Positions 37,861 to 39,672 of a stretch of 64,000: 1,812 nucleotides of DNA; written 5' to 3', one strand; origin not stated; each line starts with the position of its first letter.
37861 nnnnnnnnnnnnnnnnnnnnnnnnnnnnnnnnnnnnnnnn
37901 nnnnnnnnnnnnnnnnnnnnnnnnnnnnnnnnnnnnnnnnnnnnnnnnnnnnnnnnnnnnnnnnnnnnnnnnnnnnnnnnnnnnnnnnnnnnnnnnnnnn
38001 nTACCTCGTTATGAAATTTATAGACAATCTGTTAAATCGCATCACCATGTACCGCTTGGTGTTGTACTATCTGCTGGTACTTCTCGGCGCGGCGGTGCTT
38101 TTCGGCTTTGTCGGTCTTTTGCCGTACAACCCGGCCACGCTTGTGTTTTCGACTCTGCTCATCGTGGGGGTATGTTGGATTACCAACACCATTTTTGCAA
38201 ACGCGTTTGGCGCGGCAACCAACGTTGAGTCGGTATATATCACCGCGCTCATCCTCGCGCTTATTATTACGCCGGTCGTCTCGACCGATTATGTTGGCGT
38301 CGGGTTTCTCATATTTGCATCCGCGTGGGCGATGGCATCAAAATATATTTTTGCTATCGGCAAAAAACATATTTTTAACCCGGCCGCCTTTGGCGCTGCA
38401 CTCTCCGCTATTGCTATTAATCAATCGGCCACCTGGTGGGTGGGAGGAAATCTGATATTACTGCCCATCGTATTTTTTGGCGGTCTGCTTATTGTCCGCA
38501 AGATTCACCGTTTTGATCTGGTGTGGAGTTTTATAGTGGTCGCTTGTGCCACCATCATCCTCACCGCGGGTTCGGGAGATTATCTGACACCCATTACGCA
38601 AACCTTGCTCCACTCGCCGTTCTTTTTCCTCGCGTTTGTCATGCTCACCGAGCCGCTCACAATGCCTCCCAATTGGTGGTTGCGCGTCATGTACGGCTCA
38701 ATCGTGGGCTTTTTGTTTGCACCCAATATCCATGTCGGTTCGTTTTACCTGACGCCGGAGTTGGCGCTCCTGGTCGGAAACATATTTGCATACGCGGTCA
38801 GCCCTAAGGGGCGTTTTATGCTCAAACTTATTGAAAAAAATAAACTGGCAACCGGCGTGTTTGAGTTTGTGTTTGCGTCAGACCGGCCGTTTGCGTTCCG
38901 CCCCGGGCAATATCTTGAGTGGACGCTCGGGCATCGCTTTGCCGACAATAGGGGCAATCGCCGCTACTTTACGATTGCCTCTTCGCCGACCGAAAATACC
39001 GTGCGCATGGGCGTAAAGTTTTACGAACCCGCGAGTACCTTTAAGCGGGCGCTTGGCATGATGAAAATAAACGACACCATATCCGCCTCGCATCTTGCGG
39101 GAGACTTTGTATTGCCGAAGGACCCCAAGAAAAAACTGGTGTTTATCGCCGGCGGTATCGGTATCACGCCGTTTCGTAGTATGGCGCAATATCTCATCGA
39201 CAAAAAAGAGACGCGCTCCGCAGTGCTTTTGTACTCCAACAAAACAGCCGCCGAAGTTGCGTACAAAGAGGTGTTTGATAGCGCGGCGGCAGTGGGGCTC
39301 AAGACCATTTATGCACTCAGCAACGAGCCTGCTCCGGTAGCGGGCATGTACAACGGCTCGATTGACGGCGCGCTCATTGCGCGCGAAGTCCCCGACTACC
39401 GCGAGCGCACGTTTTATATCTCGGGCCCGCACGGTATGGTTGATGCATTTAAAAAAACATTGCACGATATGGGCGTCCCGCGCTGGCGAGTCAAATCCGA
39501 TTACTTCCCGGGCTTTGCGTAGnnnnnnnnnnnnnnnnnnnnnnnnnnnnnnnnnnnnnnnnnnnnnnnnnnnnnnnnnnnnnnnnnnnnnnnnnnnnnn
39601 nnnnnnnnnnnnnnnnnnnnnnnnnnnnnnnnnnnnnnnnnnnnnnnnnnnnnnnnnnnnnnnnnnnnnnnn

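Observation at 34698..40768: ECF-sigma-linked flavinylation cluster: FMN_bind / signal-less ApbE / FMN_bind / RnfD-like::FNR fusion, next to DUF2127 and a VIT iron transporter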

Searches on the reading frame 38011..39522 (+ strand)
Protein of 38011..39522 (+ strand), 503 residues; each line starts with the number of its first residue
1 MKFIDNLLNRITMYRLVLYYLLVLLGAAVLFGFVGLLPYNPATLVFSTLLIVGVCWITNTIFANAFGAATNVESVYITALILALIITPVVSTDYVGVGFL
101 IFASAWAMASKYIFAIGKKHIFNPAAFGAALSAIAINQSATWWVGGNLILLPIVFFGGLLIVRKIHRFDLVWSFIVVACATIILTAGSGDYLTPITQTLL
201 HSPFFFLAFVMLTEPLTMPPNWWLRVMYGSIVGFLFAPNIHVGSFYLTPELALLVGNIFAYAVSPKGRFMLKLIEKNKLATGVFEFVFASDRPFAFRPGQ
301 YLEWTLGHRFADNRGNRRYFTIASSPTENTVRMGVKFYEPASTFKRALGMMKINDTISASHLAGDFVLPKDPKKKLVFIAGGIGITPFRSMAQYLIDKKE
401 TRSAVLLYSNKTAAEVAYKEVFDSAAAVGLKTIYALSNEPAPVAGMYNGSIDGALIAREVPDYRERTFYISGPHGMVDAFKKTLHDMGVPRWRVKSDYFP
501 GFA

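Call 3: search_protein_families(library=pfam, proteins=[window:38011-39522:+], max_evalue=0.01)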
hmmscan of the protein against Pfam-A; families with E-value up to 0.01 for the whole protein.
window:38011-39522:+ (503 aa): 4 families
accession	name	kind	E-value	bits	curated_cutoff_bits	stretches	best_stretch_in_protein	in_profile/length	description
PF00175.26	NAD_binding_1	-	9.1e-13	49.3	22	1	378-481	1-108/109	Oxidoreductase NAD-binding domain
PF03116.20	NQR2_RnfD_RnfE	-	7e-07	29.3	27.7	1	152-261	177-284/296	NQR2, RnfD, RnfE family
PF00970.30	FAD_binding_6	-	0.002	18.9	21.1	1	271-360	2-91/99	Oxidoreductase FAD-binding domain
PF08030.17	NAD_binding_6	-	0.0027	18.2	22.2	1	374-409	2-42/156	Ferric reductase NAD binding domain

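Call 11: find_homologous_proteins(query=window:38011-39522:+, max_evalue=1e-10)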
Query window:38011-39522:+ (503 aa): 7951 proteins with E <= 1e-10 among 8000 candidates; the best 120 are listed.
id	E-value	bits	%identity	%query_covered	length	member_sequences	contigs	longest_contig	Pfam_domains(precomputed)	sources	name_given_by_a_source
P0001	0.0e+0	1127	100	100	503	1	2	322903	PF00175.27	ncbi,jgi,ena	jgi:ferredoxin-NADP reductase/Na+-translocating ferredoxin:NAD+ oxidoreductase RnfD subunit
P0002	0.0e+0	1072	94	100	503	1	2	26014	PF00175.27,PF03116.21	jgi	jgi:ferredoxin-NADP reductase/Na+-translocating ferredoxin:NAD+ oxidoreductase RnfD subunit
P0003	0.0e+0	1047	94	94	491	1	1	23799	PF00175.27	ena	-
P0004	8.2e-294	993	86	99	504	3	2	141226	PF00175.27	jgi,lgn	jgi:ferredoxin-NADP reductase/Na+-translocating ferredoxin:NAD+ oxidoreductase RnfD subunit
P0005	2.9e-291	984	85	100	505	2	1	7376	PF00175.27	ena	-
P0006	1.1e-286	969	84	100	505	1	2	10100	PF00175.27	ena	-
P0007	2.3e-286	968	85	99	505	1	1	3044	PF00175.27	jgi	jgi:ferredoxin-NADP reductase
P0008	5.4e-285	964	84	100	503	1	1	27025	PF00175.27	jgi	jgi:ferredoxin-NADP reductase/Na+-translocating ferredoxin:NAD+ oxidoreductase RnfD subunit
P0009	3.8e-280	948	84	97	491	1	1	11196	PF00175.27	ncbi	-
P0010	2.3e-279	945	83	99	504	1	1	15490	PF00175.27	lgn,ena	-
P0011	4.9e-279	944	82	99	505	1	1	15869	PF00175.27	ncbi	-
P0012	5.3e-267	904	80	100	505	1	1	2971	PF00175.27,PF03116.21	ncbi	-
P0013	5.7e-266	901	79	99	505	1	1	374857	PF00175.27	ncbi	-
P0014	6.1e-252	855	74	100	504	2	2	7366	PF00175.27,PF03116.21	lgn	-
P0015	1.5e-251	853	75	100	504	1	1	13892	PF00175.27,PF03116.21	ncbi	-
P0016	9.1e-251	851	74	100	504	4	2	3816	PF00175.27,PF03116.21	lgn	-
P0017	7.5e-250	848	73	100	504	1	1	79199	PF00175.27,PF03116.21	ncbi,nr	ncbi:MAG: RnfABCDGE type electron transport complex subunit D [Patescibacteria group bacterium]|nr:R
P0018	7.8e-250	848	75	100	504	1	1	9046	PF00175.27,PF03116.21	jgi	-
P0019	1.5e-249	847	75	100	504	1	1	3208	PF00175.27,PF03116.21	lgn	-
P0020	4.1e-249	845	74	100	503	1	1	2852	PF00175.27,PF03116.21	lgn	-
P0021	4.7e-248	842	74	100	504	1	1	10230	PF00175.27,PF03116.21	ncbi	-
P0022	4.6e-247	838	73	100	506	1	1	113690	PF00175.27,PF03116.21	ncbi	ncbi:MAG: FAD-dependent oxidoreductase [Minisyncoccota bacterium]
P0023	4.7e-247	838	74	100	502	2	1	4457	PF00175.27,PF03116.21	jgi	-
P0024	1.2e-246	837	73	100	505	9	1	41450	PF00175.27,PF03116.21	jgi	jgi:ferredoxin-NADP reductase/Na+-transporting NADH:ubiquinone oxidoreductase subunit NqrB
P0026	1.3e-245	834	72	100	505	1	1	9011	PF00175.27,PF03116.21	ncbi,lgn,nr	ncbi:MAG: RnfABCDGE type electron transport complex subunit D [Candidatus Pacebacteria bacterium]|nr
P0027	1.6e-245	833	75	100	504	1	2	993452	PF00175.27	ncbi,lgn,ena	ncbi:MAG: FAD-binding oxidoreductase [Minisyncoccia bacterium]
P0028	1.7e-245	833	73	100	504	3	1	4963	PF00175.27,PF03116.21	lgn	-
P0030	1.9e-245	833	73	100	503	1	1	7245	PF00175.27,PF03116.21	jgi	-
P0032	1.2e-244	830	73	99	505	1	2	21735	PF00175.27,PF03116.21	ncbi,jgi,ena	-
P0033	1.9e-244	830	74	98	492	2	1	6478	PF00175.27,PF03116.21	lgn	-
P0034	2.0e-244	830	74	98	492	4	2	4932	PF00175.27,PF03116.21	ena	-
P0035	2.0e-244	830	72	100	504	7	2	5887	PF00175.27,PF03116.21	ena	-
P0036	2.6e-244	829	72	100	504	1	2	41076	PF00175.27,PF03116.21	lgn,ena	-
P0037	3.5e-244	829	71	100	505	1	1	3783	PF00175.27,PF03116.21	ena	-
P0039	2.7e-243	826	74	98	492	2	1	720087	PF00175.27,PF03116.21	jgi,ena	-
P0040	7.0e-243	825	74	97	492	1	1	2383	PF00175.27,PF03116.21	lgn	-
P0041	1.0e-242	824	72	100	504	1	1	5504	PF00175.27,PF03116.21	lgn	-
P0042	1.7e-242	823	71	100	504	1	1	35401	PF00175.27,PF03116.21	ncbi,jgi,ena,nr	ncbi:MAG TPA: RnfABCDGE type electron transport complex subunit D [Candidatus Paceibacterota bacteri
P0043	1.8e-242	823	72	100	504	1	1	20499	PF00175.27,PF03116.21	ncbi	ncbi:MAG: hypothetical protein ACHQU0_02585 [Candidatus Paceibacteria bacterium]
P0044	2.1e-242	823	73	99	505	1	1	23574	PF00175.27,PF03116.21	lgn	-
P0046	2.7e-242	823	72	100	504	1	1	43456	PF00175.27,PF03116.21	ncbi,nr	ncbi:MAG: hypothetical protein Q8P17_04390 [bacterium]|nr:hypothetical protein [bacterium]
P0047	3.1e-242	822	73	100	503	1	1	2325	PF00175.27,PF03116.21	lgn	-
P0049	3.4e-242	822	71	100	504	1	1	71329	PF00175.27,PF03116.21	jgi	jgi:ferredoxin-NADP reductase/Na+-translocating ferredoxin:NAD+ oxidoreductase RnfD subunit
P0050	8.3e-242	821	74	98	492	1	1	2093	PF00175.27,PF03116.21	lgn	-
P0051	9.9e-242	821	72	100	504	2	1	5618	PF00175.27,PF03116.21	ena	-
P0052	1.6e-241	820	72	100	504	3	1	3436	PF00175.27,PF03116.21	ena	-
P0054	4.9e-241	819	72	100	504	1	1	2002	PF00175.27,PF03116.21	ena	-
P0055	6.0e-241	818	71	100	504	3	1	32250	PF00175.27,PF03116.21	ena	-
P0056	4.3e-240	815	72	100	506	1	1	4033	PF00175.27,PF03116.21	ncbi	-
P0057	7.9e-240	815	72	100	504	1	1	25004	PF00175.27,PF03116.21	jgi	jgi:ferredoxin-NADP reductase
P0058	8.3e-240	814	73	98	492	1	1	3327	PF00175.27,PF03116.21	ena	-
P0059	1.2e-239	814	71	100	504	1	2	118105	PF00175.27,PF03116.21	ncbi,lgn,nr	ncbi:MAG: RnfABCDGE type electron transport complex subunit D [bacterium]|nr:RnfABCDGE type electron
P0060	1.4e-239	814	71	100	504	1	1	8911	PF00175.27,PF03116.21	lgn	-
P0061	2.9e-239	813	72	100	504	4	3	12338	PF00175.27,PF03116.21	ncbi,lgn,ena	-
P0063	3.5e-239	812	72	98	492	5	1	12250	PF00175.27,PF03116.21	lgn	-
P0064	5.5e-239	812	71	100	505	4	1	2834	PF00175.27,PF03116.21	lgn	-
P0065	8.9e-239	811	73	98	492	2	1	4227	PF00175.27,PF03116.21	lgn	-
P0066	1.2e-238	811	74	98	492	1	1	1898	PF00175.27,PF03116.21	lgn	-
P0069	1.6e-238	810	72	100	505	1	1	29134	PF00175.27,PF03116.21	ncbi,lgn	-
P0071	5.1e-238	809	71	100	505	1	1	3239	PF00175.27,PF03116.21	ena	-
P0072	6.9e-238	808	73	98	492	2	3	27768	PF00175.27,PF03116.21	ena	-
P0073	7.5e-238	808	72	100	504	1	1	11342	PF00175.27,PF03116.21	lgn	-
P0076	2.1e-237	807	72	100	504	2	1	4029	PF00175.27,PF03116.21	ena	-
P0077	3.1e-237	806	71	100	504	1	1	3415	PF00175.27,PF03116.21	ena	-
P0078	3.7e-237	806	71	100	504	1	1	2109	PF00175.27,PF03116.21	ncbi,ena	-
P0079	5.9e-237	805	71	100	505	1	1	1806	PF00175.27,PF03116.21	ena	-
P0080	1.0e-236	804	74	98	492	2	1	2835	PF00175.27,PF03116.21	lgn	-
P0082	1.1e-236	804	72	100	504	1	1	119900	PF00175.27,PF03116.21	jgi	jgi:ferredoxin-NADP reductase/Na+-translocating ferredoxin:NAD+ oxidoreductase RnfD subunit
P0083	1.3e-236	804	70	99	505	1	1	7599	PF00175.27,PF03116.21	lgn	-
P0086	1.8e-236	803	71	100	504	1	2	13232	PF00175.27,PF03116.21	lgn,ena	-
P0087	2.1e-236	803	70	100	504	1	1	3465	PF00175.27,PF03116.21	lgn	-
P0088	2.7e-236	803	72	98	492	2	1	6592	PF00175.27,PF03116.21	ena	-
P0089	2.7e-236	803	72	98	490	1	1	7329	PF00175.27,PF03116.21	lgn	-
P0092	5.3e-236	802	69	100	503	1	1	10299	PF00175.27,PF03116.21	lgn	-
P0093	5.5e-236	802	70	99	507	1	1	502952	PF00175.27,PF03116.21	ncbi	ncbi:MAG: RnfABCDGE type electron transport complex subunit D [Minisyncoccota bacterium]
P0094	6.4e-236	802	70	100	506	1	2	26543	PF00175.27,PF03116.21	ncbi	-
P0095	8.0e-236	801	70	100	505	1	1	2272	PF00175.27,PF03116.21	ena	-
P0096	1.2e-235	801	71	100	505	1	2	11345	PF00175.27,PF03116.21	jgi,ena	jgi:ferredoxin-NADP reductase/Na+-translocating ferredoxin:NAD+ oxidoreductase RnfD subunit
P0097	5.7e-235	799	72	100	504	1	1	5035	PF00175.27,PF03116.21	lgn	-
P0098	7.5e-235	798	71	100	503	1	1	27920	PF00175.27,PF03116.21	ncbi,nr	ncbi:RnfABCDGE type electron transport complex subunit D [Patescibacteria group bacterium]|nr:RnfABC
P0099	7.7e-235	798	70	100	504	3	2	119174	PF00175.27,PF03116.21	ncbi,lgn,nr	ncbi:MAG: hypothetical protein NT108_00765 [Candidatus Kaiserbacteria bacterium]|nr:hypothetical pro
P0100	7.7e-235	798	70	100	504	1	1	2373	PF00175.27,PF03116.21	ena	-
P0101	1.7e-234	797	70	100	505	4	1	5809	PF00175.27,PF03116.21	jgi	jgi:ferredoxin-NADP reductase/Na+-translocating ferredoxin:NAD+ oxidoreductase RnfD subunit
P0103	4.2e-234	796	70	100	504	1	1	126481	PF00175.27,PF03116.21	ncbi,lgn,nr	ncbi:MAG: RnfABCDGE type electron transport complex subunit D [Candidatus Pacebacteria bacterium]|nr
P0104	5.8e-234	795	70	100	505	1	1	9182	PF00175.27,PF03116.21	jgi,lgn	jgi:ferredoxin-NADP reductase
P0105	8.1e-234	795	70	100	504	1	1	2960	PF00175.27,PF03116.21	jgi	jgi:ferredoxin-NADP reductase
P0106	1.0e-233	794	70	99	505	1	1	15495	PF00175.27,PF03116.21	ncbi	-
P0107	2.6e-233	793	70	100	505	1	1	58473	PF00175.27,PF03116.21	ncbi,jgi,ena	-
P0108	2.9e-233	793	69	99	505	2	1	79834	PF00175.27,PF03116.21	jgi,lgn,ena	-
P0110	4.5e-233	792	73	97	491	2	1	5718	PF00175.27,PF03116.21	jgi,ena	-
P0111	4.5e-233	792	70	100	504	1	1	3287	PF00175.27,PF03116.21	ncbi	ncbi:MAG: RnfABCDGE type electron transport complex subunit D [Minisyncoccia bacterium]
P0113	1.1e-232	791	70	100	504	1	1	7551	PF00175.27,PF03116.21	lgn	-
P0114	1.1e-232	791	70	100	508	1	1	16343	PF00175.27,PF03116.21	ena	-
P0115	2.3e-232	790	71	96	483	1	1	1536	PF00175.27,PF03116.21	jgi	jgi:ferredoxin-NADP reductase/Na+-translocating ferredoxin:NAD+ oxidoreductase RnfD subunit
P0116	2.9e-232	790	70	100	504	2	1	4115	PF00175.27,PF03116.21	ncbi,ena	-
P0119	4.2e-232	789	68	100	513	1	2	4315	PF00175.27,PF03116.21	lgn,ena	-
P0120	6.2e-232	788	69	99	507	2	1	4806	PF00175.27,PF03116.21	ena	-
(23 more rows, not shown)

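Call 12: find_encoding_contigs(protein=P0001, flank=8000, max_places=3)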
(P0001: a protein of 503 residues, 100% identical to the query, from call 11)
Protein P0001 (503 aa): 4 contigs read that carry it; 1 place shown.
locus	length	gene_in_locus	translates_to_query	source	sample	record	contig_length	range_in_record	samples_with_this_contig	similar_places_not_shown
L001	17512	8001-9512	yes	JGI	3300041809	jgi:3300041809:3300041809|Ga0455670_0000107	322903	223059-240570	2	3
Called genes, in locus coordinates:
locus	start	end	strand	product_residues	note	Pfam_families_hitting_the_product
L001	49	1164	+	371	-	PF00266:Aminotran_5, PF01212:Beta_elim_lyase (weak)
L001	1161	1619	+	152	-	PF01592:NifU_N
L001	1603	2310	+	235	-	PF00175:NAD_binding_1, PF08030:NAD_binding_6 (faint)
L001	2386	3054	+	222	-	PF18931:DUF5680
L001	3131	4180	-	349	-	PF08501:Shikimate_dh_N (faint), PF01488:Shikimate_DH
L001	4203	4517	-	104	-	-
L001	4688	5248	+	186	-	PF04542:Sigma70_r2, PF08281:Sigma70_r4_2, PF04545:Sigma70_r4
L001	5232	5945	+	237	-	-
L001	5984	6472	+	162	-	PF04205:FMN_bind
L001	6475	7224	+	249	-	PF02424:ApbE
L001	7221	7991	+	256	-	-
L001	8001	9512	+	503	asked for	PF00175:NAD_binding_1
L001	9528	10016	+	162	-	PF09900:DUF2127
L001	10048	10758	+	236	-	PF01988:VIT1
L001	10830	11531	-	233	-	PF00156:Pribosyltran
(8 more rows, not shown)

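Call 13: find_encoding_contigs(protein=P0027, flank=8000, max_places=2)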
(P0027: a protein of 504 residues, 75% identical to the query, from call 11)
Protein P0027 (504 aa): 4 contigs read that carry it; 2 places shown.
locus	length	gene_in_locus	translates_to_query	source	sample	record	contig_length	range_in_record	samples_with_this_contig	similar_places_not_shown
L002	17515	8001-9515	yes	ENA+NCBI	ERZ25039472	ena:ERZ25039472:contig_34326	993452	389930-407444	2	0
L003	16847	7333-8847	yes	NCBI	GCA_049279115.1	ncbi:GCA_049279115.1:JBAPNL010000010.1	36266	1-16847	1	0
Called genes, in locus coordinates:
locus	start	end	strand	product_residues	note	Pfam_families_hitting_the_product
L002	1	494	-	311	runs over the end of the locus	-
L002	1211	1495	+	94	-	-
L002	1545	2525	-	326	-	PF00438:S-AdoMet_synt_N, PF02772:S-AdoMet_synt_M, PF02773:S-AdoMet_synt_C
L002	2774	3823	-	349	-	PF13354:Beta-lactamase2, PF00144:Beta-lactamase (faint)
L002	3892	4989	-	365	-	-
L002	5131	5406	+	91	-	-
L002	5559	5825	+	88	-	PF04070:DUF378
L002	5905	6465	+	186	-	PF04542:Sigma70_r2, PF08281:Sigma70_r4_2, PF04545:Sigma70_r4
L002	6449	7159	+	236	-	-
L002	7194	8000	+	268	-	PF04205:FMN_bind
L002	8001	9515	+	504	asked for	PF00175:NAD_binding_1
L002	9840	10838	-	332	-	PF01933:CofD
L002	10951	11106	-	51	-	PF00471:Ribosomal_L33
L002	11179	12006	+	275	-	-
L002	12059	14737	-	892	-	PF02861:Clp_N, PF23569:NBD_SMAX1, PF00004:AAA, PF17871:AAA_lid_9, PF00004:AAA (weak), PF07724:AAA_2, PF07728:AAA_5, PF10431:ClpB_D2-small, +4 more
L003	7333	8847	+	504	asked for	PF00175:NAD_binding_1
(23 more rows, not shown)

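Call 14: find_encoding_contigs(protein=P0093, flank=8000, max_places=2)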
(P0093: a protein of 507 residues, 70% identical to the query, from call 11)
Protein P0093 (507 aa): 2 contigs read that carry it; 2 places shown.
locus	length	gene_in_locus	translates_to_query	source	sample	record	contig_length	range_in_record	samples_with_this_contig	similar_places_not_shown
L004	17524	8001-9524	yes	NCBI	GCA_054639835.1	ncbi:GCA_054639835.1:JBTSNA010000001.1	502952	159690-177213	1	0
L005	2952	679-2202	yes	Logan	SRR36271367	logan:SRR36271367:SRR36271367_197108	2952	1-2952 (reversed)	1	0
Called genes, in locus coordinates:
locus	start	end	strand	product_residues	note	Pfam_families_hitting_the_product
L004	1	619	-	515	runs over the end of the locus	-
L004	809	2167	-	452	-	PF00144:Beta-lactamase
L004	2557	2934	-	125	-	-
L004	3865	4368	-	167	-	PF00293:NUDIX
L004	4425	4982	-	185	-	PF03848:TehB (weak), PF13489:Methyltransf_23, PF08241:Methyltransf_11, PF13649:Methyltransf_25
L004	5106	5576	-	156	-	PF27765:UCP032817-like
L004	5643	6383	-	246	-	PF02424:ApbE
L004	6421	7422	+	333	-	PF00389:2-Hacid_dh, PF02826:2-Hacid_dh_C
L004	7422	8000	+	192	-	PF04205:FMN_bind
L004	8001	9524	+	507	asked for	PF03116:NQR2_RnfD_RnfE (faint), PF00175:NAD_binding_1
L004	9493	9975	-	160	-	PF01047:MarR (weak), PF12802:MarR_2 (weak)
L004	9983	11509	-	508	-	PF07690:MFS_1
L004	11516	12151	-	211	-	PF25954:Beta-barrel_RND_2 (faint), PF25990:Beta-barrel_YknX (weak)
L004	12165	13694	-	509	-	PF25973:BSH_CzcB (faint), PF25954:Beta-barrel_RND_2 (weak), PF25975:CzcB_C (weak), PF25989:YknX_C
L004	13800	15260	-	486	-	-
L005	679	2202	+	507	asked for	PF03116:NQR2_RnfD_RnfE (faint), PF00175:NAD_binding_1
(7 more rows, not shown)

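Call 16: find_related_loci(query=A1, collection=genome_contigs, flank=8000)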
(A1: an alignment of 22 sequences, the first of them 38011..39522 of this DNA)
Query A1 (503 aa) in genome_contigs; peptide patterns used: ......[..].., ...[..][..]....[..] (x = any residue, [..] = any of these).
600 stretches matched a pattern (row limit reached: there are more); 322 encode a relative of the query (tblastn E <= 1e-3); the best 80 are kept; 80 distinct loci.
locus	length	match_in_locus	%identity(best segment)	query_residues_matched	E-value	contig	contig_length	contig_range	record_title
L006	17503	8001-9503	72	1-501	0e+0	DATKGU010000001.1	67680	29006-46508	MAG TPA_asm: Candidatus Paceibacterota bacterium isolate SMAG_U14559 k141_72001, whole genome shotgun sequence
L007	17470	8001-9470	67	1-503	0e+0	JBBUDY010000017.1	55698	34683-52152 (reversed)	MAG: Patescibacteria group bacterium isolate H32-bin018_1 H32_bin018_1_000000000017, whole genome shotgun sequence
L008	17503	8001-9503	56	2-503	0e+0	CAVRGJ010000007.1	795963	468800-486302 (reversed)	MAG: uncultured Alphaproteobacteria bacterium isolate MFD05442.bin.1.334 genome assembly, contig: contig_24632, whole ge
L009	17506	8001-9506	57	1-503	0e+0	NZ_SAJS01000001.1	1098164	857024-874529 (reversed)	MAG: Mesorhizobium sp. isolate N.Ca.ET.125.02.1 NODE_1_length_1098164_cov_53.696079, whole genome shotgun sequence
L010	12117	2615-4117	55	1-502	0e+0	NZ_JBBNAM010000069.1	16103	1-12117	MAG: Phyllobacterium sp. isolate P15_KTO_C100_R2_D28_E3_bin.5 k127_1434257_P15_KTO_C100_R2_D28_E3_bin_5, whole genome sh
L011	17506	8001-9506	58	1-503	1e-180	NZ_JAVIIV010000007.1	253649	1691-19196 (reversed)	Mesorhizobium humile strain VK2B VK2B_NODE_7_length_253649_cov_19_814542_pilon, whole genome shotgun sequence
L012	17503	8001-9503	56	1-502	1e-179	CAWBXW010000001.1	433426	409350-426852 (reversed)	MAG: uncultured Alphaproteobacteria bacterium isolate MFD05442.bin.2.187 genome assembly, contig: contig_11001, whole ge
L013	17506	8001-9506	54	2-502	9e-172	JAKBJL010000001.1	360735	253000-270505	MAG: bacterium isolate DBS2-5.bin62 NODE_3_length_360735_cov_7.981462, whole genome shotgun sequence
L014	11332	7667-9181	53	1-503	3e-171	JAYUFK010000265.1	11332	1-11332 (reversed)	MAG: Methylocapsa sp. isolate GFS_7720 GFS_7720_264, whole genome shotgun sequence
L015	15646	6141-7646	51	1-502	6e-170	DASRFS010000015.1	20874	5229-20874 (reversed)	MAG TPA_asm: Patescibacteria group bacterium isolate SMAG_U10038 k141_1689002, whole genome shotgun sequence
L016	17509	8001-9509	53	1-502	6e-167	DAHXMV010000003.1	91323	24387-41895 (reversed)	MAG TPA_asm: Candidatus Amesbacteria bacterium isolate clean1627 NODE_3_length_91323_cov_18.121024, whole genome shotgun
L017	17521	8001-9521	52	2-503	2e-166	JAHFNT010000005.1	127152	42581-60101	MAG: Candidatus Nomurabacteria bacterium isolate nzgw487 NODE_108_length_127153_cov_5.038156, whole genome shotgun seque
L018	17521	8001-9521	54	2-503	1e-163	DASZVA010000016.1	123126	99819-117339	MAG TPA_asm: Candidatus Peribacteraceae bacterium isolate SMAG_U6119 k141_573465, whole genome shotgun sequence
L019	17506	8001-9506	52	1-501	6e-159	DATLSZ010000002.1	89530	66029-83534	MAG TPA_asm: Candidatus Acidiferrales bacterium isolate SMAG_U13943 k141_94805, whole genome shotgun sequence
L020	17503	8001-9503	50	4-502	5e-158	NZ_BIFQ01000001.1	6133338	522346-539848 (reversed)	Dictyobacter aurantiacus strain S27 sequence1, whole genome shotgun sequence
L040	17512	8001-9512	51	1-502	8e-159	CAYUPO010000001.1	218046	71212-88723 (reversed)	MAG TPA_asm: uncultured Gammaproteobacteria bacterium isolate SRP286056_co1_297 genome assembly, contig: NODE_22_length_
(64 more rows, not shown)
